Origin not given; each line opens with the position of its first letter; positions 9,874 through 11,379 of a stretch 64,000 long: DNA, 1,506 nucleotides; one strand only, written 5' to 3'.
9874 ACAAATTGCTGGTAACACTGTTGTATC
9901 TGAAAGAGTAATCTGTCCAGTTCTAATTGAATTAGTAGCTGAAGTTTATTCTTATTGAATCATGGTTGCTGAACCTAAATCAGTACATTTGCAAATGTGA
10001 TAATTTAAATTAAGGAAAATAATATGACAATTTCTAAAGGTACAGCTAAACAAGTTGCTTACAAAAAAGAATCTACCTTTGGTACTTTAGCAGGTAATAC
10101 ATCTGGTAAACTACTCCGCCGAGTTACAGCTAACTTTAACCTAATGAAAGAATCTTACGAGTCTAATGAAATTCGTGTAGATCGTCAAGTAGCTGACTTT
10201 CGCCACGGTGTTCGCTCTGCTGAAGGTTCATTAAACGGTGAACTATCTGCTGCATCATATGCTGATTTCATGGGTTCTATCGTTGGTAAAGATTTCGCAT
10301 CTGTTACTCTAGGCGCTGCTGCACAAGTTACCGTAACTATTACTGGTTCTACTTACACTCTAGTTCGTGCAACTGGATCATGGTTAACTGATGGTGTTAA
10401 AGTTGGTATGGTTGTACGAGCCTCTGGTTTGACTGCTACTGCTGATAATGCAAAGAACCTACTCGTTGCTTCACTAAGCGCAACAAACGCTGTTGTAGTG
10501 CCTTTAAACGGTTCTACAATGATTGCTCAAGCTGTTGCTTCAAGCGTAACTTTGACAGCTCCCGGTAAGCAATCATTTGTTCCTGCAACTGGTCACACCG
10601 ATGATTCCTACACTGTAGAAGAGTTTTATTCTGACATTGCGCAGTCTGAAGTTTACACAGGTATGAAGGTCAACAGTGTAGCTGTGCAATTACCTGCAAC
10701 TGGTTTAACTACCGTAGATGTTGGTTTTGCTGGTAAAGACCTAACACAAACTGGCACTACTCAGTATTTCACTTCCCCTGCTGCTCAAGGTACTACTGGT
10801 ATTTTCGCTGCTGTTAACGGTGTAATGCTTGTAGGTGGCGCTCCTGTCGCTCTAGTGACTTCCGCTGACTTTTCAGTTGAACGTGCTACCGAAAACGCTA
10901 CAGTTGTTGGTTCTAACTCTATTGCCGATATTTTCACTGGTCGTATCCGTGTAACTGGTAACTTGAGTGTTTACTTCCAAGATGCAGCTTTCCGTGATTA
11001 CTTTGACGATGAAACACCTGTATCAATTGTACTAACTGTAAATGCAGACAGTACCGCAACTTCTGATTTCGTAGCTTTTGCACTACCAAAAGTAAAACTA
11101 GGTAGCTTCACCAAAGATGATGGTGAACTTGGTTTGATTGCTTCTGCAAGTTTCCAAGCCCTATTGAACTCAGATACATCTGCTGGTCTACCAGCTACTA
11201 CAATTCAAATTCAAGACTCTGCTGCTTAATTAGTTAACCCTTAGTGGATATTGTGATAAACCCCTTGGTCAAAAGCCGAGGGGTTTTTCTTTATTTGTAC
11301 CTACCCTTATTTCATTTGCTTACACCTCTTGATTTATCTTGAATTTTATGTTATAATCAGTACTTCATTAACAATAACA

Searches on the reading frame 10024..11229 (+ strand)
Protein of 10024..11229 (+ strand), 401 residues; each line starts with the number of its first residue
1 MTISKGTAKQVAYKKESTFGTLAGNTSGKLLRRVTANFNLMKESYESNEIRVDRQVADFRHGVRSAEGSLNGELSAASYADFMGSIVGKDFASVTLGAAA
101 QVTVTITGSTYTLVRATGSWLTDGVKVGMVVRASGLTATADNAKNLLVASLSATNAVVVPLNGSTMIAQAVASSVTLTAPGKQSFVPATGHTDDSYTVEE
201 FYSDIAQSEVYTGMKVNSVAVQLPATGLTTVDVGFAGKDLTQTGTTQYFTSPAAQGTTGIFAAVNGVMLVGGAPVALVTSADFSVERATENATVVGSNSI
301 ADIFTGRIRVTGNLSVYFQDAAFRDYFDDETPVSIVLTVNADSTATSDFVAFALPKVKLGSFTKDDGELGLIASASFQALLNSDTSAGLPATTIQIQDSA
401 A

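Call 12: search_protein_families(library=phrogs, proteins=[window:10024-11229:+], max_evalue=0.00001)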
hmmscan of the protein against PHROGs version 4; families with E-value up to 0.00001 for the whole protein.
window:10024-11229:+ (401 aa): 1 family
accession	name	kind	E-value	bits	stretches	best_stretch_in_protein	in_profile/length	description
phrog_290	-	tail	4e-52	178.9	1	1-390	11-323/411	minor tail protein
